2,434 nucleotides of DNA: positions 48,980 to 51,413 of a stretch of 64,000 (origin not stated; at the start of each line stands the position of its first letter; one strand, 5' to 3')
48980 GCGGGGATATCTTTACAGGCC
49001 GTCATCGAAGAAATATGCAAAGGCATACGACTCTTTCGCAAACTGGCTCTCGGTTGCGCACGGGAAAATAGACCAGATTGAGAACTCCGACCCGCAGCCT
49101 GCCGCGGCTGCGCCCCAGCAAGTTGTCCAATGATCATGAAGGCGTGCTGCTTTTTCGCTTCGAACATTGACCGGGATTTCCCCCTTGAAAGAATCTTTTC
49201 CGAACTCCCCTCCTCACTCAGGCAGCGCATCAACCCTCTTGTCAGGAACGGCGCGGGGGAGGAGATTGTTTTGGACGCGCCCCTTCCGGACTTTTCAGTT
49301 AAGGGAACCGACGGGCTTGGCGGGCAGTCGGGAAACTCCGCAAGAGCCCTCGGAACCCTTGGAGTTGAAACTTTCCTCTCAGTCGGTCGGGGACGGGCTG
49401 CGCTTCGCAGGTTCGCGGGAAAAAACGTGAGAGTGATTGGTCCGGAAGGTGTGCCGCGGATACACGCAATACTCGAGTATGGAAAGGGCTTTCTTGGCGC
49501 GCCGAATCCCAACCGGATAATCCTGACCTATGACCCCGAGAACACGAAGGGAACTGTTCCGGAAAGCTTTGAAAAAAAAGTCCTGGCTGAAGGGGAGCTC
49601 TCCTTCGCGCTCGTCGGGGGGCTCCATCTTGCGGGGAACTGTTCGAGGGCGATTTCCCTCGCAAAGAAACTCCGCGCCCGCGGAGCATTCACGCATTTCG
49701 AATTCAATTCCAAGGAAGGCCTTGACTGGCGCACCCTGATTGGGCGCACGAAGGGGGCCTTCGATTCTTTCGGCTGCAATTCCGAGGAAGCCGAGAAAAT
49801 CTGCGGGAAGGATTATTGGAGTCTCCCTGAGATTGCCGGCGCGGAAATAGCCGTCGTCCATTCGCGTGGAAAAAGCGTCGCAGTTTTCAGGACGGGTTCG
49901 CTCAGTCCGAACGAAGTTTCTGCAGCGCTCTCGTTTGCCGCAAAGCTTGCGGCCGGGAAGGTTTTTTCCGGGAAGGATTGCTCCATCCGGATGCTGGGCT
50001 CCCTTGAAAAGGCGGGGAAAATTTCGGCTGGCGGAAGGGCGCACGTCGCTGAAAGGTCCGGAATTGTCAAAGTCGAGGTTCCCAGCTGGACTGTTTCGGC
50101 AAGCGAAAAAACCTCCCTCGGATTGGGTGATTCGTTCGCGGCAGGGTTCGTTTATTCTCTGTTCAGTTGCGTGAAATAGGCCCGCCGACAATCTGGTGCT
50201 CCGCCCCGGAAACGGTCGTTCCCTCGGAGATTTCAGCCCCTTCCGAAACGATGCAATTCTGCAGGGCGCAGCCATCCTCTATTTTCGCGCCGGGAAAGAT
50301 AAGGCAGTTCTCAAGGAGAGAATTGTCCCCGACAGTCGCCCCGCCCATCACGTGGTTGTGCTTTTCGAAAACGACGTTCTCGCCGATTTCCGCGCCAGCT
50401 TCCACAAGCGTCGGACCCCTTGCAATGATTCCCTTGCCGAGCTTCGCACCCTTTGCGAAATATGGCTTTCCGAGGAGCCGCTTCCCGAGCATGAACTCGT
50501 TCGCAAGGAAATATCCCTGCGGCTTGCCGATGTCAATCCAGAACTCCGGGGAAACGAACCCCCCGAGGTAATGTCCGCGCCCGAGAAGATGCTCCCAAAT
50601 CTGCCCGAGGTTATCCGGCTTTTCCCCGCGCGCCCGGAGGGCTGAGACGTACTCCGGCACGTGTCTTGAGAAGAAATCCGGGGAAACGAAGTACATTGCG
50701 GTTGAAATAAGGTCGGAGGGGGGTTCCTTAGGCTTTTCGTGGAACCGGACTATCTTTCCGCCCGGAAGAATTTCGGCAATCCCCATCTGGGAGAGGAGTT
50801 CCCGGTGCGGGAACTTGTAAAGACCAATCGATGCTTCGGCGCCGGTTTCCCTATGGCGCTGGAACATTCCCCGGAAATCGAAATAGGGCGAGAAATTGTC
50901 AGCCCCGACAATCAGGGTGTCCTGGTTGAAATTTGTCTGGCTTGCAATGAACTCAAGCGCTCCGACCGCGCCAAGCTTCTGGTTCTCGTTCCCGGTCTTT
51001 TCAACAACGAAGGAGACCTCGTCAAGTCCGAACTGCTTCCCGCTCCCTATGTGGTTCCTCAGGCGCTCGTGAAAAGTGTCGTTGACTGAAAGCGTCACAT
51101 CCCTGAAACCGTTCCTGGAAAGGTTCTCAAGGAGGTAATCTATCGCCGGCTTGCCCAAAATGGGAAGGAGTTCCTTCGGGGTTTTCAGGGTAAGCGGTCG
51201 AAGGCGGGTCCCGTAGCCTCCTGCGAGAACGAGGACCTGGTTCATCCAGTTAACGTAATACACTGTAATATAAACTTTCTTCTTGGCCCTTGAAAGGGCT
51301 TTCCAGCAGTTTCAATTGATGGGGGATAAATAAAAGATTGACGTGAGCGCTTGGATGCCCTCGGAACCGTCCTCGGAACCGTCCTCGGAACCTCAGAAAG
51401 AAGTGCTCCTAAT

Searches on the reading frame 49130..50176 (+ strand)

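Call 6: search_protein_families(library=ncbifam, proteins=[window:49130-50176:+], max_evalue=0.01)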
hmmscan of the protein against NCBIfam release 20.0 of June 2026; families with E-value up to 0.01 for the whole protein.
window:49130-50176:+ (349 aa): 1 family
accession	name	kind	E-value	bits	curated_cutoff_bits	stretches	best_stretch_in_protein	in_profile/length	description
NF010642.0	PRK14039.1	equivalog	3.9e-05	22.8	387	0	123-168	176-222/453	ADP-dependent glucokinase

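Call 14: search_protein_families(library=pfam, proteins=[window:49130-50176:+], max_evalue=0.001)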
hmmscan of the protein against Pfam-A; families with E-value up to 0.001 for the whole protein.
window:49130-50176:+ (349 aa): 1 family
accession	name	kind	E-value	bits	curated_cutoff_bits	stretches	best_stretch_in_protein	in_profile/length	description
PF04587.20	ADP_PFK_GK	-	5.3e-11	42.3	27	1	62-220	87-263/430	ADP-specific Phosphofructokinase/Glucokinase conserved region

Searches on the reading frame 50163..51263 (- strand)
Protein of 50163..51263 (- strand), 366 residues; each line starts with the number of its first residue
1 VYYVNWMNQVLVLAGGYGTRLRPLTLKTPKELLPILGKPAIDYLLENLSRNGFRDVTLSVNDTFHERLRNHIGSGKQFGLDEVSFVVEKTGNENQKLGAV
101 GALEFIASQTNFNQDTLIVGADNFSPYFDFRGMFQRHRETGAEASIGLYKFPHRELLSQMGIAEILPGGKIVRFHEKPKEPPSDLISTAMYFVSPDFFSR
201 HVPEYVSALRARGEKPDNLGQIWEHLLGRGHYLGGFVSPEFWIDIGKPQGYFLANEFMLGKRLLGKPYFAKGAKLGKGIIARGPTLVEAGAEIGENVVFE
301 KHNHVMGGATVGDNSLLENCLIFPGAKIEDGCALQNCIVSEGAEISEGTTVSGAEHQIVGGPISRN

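Call 6: search_protein_families(library=ncbifam, proteins=[window:50163-51263:-], max_evalue=0.01)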
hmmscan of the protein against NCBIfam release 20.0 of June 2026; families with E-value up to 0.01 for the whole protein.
window:50163-51263:- (366 aa): 39 families (the best 25 are shown)
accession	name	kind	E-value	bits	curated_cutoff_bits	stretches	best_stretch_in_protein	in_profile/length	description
NF052502.1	man1P_GTase_Rv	exception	1.6e-38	132.5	440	1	10-354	3-316/352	mannose-1-phosphate guanylyltransferase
TIGR01208.1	rmlA_long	equivalog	3.2e-36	125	320.25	1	11-359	3-321/353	glucose-1-phosphate thymidylyltransferase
TIGR03992.1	Arch_glmU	subfamily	2.3e-32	112.3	292.1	1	9-347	2-329/393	bifunctional sugar-1-phosphate nucleotidylyltransferase/acetyltransferase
NF003670.0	PRK05293.1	equivalog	1.2e-25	90.2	470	1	11-356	8-363/382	glucose-1-phosphate adenylyltransferase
TIGR02091.1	glgC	equivalog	2.2e-23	82.9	424.9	1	10-351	3-362/364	glucose-1-phosphate adenylyltransferase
NF041173.1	Sug_nt_acttase_Thmprot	equivalog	6.4e-20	71.5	600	1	9-346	2-311/405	bifunctional sugar-1-phosphate nucleotidylyltransferase/acetyltransferase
TIGR01207.1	rmlA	equivalog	2.8e-19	69.3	360.65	1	11-257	3-235/286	glucose-1-phosphate thymidylyltransferase RfbA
NF001947.0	PRK00725.1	subfamily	1.1e-18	67.3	470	2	10-184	19-199/426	glucose-1-phosphate adenylyltransferase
NF041313.1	UDPGP_AglF_Halo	equivalog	1.9e-18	66.8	400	1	10-199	3-180/234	UTP--glucose-1-phosphate uridylyltransferase AglF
NF002023.0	PRK00844.1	subfamily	3.4e-18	65.7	458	1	11-194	10-197/408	glucose-1-phosphate adenylyltransferase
NF012024.0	PRK15480.1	equivalog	1.9e-16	60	588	1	9-196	5-182/292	glucose-1-phosphate thymidylyltransferase RfbA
NF045761.1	NAMPUrTaseMurU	equivalog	3.1e-16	59.9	250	1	10-139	3-125/226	N-acetylmuramate alpha-1-phosphate uridylyltransferase MurU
TIGR02092.1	glgD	equivalog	1.2e-14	54.1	236.6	2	19-202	14-203/370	glucose-1-phosphate adenylyltransferase subunit GlgD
TIGR01099.1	galU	equivalog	4.1e-11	43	326.8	1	9-71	3-64/261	UTP--glucose-1-phosphate uridylyltransferase GalU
NF049965.1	GlMnHpPGnyltfHddC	equivalog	5.1e-11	42.6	300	1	9-202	2-176/221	D-glycero-D-manno-heptose 1-phosphate guanosyltransferase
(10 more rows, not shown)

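Call 38: find_encoding_contigs(protein=window:50163-51263:-, flank=5000, max_places=3)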
Protein window:50163-51263:- (366 aa): no gene with exactly this product is on record in the collection.

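Call 41: find_homologous_proteins(query=window:50163-51263:-, max_evalue=1e-20)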
Query window:50163-51263:- (366 aa): 669 proteins with E <= 1e-20 among 8000 candidates; the best 120 are listed.
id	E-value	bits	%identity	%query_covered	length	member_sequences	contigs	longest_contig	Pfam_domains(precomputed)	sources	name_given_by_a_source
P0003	1.3e-242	822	100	98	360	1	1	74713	PF00483.30,PF00132.31,PF25087.2,PF25084.2,PF24894.2,PF12804.14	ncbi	ncbi:MAG: NDP-sugar synthase [archaeon]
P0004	3.3e-208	709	86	97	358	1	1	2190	PF00483.30,PF00132.31,PF25087.2,PF25084.2,PF24894.2,PF12804.14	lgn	-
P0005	4.1e-166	571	70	96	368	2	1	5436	PF00483.30,PF00132.31,PF25087.2,PF25084.2,PF24894.2,PF12804.14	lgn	-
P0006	4.1e-155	534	66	96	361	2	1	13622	PF00483.30,PF00132.31,PF25087.2,PF25084.2,PF12804.14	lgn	-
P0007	9.3e-133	461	58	97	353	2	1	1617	PF00483.30,PF00132.31,PF25087.2,PF25084.2,PF24894.2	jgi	jgi:mannose-1-phosphate guanylyltransferase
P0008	5.1e-121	422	54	97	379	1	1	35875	PF00483.30,PF00132.31,PF25087.2,PF25084.2,PF24894.2,PF12804.14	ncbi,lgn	-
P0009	6.1e-77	277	42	95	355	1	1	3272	PF00483.30,PF00132.31,PF25087.2,PF25084.2,PF24894.2,PF12804.14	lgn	-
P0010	7.9e-65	237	40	91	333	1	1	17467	PF00483.30,PF25087.2,PF25084.2,PF24894.2,PF12804.14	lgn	-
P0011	2.5e-63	232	38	94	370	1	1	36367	PF00483.30,PF00132.31,PF25087.2,PF25084.2,PF24894.2,PF12804.14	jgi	jgi:mannose-1-phosphate guanylyltransferase/phosphomannomutase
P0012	1.8e-59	220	36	97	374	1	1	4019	PF00483.30,PF00132.31,PF25087.2,PF25084.2,PF24894.2,PF12804.14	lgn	-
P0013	1.6e-56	210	37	94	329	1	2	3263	PF00483.30,PF00132.31,PF25087.2,PF25084.2,PF24894.2,PF12804.14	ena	-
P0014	2.1e-56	210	38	94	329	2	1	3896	PF00483.30,PF01128.26,PF00132.31,PF25087.2,PF25084.2,PF24894.2,PF12804.14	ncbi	-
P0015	3.6e-54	202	38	93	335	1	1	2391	PF00483.30,PF00132.31,PF25087.2,PF25084.2,PF24894.2,PF12804.14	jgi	jgi:glucose-1-phosphate thymidylyltransferase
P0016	3.9e-52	196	35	92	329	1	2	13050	PF00483.30,PF00132.31,PF25087.2,PF25247.2,PF25084.2,PF24894.2,PF12804.14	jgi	jgi:glucose-1-phosphate thymidylyltransferase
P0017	3.8e-47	179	29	94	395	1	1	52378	PF00483.30,PF00132.31,PF25087.2,PF25084.2,PF24894.2,PF12804.14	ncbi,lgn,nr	ncbi:MAG: NDP-sugar synthase [Candidatus Nanoarchaeia archaeon]|nr:NDP-sugar synthase [Candidatus Na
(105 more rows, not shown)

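Call 42: find_encoding_contigs(protein=P0006, flank=10000, max_places=2)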
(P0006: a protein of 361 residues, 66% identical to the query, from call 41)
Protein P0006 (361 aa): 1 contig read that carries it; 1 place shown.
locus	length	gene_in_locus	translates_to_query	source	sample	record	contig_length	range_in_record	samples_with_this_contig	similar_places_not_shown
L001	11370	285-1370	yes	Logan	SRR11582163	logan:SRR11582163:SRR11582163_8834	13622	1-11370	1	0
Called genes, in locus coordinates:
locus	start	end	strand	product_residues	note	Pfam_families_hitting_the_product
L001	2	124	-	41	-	?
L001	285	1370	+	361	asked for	PF00483:NTP_transferase, PF12804:NTP_transf_3, PF25084:LbH_EIF2B, PF25087:GMPPB_C, PF00132:Hexapep (weak)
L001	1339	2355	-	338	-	PF00294:PfkB (faint), PF04587:ADP_PFK_GK (faint)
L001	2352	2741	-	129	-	-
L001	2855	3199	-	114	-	PF00833:Ribosomal_S17e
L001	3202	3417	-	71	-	PF01192:RNA_pol_Rpb6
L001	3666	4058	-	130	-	PF04472:SepF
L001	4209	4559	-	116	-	PF03685:UPF0147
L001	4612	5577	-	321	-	PF01368:DHH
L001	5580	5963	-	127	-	PF01920:Prefoldin_2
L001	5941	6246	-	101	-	-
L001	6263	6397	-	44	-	PF03604:Zn_ribbon_RPAB4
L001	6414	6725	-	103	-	PF01780:Ribosomal_L37ae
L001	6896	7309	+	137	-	PF00011:HSP20 (faint)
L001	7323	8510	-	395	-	PF07690:MFS_1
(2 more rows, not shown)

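Call 43: find_encoding_contigs(protein=P0008, flank=10000, max_places=2)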
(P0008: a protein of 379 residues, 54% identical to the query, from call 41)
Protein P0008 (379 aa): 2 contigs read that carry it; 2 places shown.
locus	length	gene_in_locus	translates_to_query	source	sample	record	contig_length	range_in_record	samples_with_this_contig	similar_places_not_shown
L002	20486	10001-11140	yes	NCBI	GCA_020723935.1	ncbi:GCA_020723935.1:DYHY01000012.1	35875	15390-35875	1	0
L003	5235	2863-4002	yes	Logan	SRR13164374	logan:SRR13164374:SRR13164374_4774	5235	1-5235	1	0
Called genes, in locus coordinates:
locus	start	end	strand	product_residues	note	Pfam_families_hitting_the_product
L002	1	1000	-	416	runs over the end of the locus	PF00266:Aminotran_5, PF01041:DegT_DnrJ_EryC1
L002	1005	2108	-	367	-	PF01458:SUFBD_core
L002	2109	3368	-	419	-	PF19295:SufBD_N, PF01458:SUFBD_core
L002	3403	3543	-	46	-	-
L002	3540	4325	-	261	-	PF00005:ABC_tran, PF02463:SMC_N (faint)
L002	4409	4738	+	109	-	PF01638:HxlR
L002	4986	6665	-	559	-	-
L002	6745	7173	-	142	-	-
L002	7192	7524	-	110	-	-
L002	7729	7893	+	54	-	-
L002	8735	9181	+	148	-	-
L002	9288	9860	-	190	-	-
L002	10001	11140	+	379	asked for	PF00483:NTP_transferase, PF12804:NTP_transf_3, PF00132:Hexapep (faint), PF24894:Hexapep_GlmU (faint), PF25084:LbH_EIF2B (weak), PF25087:GMPPB_C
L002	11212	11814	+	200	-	-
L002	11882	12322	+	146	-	PF08241:Methyltransf_11 (weak)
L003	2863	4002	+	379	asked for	PF00483:NTP_transferase, PF12804:NTP_transf_3, PF00132:Hexapep (faint), PF24894:Hexapep_GlmU (faint), PF25084:LbH_EIF2B (weak), PF25087:GMPPB_C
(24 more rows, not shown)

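Call 44: find_encoding_contigs(protein=P0005, flank=10000, max_places=2)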
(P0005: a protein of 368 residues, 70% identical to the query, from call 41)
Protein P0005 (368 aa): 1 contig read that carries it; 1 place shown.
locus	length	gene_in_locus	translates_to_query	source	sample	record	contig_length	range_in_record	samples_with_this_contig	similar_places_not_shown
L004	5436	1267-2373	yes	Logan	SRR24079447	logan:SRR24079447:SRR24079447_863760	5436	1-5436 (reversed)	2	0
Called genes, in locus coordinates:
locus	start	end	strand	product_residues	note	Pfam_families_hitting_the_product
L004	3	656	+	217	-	?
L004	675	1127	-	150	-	-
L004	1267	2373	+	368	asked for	PF00483:NTP_transferase, PF12804:NTP_transf_3, PF25084:LbH_EIF2B, PF24894:Hexapep_GlmU (weak), PF00132:Hexapep (weak), PF25087:GMPPB_C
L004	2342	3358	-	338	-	PF04587:ADP_PFK_GK (faint), PF00294:PfkB (faint)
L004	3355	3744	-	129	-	-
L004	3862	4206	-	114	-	PF00833:Ribosomal_S17e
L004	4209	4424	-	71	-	PF01192:RNA_pol_Rpb6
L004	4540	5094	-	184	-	-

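Call 45: find_encoding_contigs(protein=P0004, flank=10000, max_places=2)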
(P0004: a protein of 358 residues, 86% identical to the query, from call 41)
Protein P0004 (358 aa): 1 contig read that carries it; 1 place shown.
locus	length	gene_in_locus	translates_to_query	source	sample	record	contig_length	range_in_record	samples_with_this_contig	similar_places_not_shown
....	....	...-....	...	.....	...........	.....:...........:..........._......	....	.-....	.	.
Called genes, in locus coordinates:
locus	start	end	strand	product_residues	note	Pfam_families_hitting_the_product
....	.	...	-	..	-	?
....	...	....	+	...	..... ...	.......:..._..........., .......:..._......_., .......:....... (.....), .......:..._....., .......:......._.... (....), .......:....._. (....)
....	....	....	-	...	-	?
